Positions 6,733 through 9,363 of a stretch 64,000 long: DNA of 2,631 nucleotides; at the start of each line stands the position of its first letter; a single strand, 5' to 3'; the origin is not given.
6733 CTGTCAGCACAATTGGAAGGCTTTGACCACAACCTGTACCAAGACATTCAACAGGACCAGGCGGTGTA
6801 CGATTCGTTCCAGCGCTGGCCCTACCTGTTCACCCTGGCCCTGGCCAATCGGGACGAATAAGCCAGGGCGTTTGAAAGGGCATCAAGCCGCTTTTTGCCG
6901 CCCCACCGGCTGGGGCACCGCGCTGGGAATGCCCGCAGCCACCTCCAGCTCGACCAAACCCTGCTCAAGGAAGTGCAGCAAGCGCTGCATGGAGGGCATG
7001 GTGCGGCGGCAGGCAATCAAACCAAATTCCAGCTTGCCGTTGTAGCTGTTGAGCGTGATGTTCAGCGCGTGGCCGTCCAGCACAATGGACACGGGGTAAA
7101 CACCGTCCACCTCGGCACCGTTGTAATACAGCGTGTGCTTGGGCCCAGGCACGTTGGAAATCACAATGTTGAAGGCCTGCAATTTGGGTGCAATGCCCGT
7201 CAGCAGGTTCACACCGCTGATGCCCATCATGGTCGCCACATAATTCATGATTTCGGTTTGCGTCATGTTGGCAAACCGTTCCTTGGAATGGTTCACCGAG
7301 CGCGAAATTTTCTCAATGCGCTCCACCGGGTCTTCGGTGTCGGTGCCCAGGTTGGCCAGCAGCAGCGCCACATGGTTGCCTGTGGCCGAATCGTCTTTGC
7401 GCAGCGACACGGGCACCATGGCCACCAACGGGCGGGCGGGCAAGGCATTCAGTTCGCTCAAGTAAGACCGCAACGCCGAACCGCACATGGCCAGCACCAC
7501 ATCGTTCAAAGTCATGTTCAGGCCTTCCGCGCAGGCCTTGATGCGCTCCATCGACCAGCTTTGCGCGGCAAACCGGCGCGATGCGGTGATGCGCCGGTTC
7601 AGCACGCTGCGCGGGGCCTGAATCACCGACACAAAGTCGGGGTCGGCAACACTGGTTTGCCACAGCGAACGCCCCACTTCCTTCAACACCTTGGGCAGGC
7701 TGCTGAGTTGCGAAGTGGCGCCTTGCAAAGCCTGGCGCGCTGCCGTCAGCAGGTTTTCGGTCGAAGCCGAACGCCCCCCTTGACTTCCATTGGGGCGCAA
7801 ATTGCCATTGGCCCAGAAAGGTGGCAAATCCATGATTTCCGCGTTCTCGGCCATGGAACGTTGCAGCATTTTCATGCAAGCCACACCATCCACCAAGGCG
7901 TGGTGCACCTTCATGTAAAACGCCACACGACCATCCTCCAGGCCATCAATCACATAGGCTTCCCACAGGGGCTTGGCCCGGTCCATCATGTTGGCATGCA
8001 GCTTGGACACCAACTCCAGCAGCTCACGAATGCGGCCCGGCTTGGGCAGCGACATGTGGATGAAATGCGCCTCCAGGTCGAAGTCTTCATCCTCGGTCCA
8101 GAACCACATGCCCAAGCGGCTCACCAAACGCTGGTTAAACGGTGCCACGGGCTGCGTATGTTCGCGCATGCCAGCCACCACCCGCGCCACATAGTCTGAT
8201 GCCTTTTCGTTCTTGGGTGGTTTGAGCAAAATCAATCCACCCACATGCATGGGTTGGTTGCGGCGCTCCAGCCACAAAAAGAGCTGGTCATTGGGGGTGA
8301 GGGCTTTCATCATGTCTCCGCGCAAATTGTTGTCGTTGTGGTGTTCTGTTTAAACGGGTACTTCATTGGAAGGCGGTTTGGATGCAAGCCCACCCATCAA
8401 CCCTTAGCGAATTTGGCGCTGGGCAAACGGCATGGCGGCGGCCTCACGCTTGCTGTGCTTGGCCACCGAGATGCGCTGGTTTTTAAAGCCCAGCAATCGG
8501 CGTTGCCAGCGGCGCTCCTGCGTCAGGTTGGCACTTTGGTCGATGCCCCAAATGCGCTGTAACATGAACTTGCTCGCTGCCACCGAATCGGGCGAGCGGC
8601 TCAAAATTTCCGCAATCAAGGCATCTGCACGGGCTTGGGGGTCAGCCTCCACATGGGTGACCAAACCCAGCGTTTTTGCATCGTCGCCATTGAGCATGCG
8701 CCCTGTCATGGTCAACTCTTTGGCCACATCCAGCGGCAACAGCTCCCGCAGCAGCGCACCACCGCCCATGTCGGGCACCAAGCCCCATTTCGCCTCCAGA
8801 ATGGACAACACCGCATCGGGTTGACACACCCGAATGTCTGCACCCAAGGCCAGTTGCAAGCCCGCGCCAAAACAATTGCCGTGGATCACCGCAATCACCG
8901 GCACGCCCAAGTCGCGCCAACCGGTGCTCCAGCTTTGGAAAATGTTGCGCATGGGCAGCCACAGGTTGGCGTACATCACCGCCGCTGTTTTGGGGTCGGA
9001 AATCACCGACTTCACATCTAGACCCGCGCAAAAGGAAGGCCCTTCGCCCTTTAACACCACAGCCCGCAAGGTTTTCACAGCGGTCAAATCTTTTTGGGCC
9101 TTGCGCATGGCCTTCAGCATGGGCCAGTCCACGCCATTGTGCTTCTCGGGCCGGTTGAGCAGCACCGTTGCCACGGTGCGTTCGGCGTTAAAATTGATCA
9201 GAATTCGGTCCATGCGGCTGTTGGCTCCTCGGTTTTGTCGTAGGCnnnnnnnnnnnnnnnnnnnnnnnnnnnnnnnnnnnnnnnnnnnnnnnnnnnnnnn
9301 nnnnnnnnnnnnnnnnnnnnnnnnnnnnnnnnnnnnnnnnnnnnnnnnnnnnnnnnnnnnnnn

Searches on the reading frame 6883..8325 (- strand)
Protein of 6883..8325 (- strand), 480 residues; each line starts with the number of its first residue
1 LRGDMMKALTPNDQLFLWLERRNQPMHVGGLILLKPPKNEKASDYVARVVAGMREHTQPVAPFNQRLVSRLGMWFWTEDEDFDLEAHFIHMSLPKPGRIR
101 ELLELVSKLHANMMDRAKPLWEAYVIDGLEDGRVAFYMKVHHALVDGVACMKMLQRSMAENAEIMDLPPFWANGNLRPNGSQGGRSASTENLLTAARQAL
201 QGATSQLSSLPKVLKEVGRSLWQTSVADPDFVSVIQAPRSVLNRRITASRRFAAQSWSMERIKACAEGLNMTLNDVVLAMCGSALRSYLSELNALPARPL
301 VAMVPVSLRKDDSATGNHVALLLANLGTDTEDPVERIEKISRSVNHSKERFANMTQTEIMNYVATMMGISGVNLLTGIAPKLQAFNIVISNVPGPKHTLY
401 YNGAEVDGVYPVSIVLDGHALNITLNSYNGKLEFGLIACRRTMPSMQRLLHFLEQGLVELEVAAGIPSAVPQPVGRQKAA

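Call 22: search_protein_families(library=pfam, proteins=[window:6883-8325:-], max_evalue=0.01)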
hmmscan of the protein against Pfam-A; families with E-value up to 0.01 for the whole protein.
window:6883-8325:- (480 aa): 3 families
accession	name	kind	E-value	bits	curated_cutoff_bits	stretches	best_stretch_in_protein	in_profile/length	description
PF03007.21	WS_DGAT_cat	-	1.9e-67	228.3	23.6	1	9-277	1-263/263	Wax ester synthase/diacylglycerol acyltransferase catalytic domain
PF06974.18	WS_DGAT_C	-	1.9e-39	135.5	20.7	1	316-460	2-144/145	WS/DGAT C-terminal domain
PF00668.25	Condensation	-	8.1e-05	21.9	30.6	1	100-159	97-155/456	Condensation domain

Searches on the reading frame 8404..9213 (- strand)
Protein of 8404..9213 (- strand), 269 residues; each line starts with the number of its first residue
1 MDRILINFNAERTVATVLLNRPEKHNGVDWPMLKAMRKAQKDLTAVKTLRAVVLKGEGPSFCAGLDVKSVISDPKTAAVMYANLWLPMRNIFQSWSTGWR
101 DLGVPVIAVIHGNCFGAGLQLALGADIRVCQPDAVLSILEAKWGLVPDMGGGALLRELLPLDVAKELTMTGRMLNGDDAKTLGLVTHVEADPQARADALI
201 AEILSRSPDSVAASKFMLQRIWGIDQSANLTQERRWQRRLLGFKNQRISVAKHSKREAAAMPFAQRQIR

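Call 22: search_protein_families(library=pfam, proteins=[window:8404-9213:-], max_evalue=0.01)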
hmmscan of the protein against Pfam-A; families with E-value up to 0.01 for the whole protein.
window:8404-9213:- (269 aa): 2 families
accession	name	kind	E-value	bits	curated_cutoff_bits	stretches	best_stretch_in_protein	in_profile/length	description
PF00378.25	ECH_1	-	2.9e-34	119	27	1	11-238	3-225/251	Enoyl-CoA hydratase/isomerase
PF16113.10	ECH_2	-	1.2e-28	101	27.2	1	15-241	2-226/335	Enoyl-CoA hydratase/isomerase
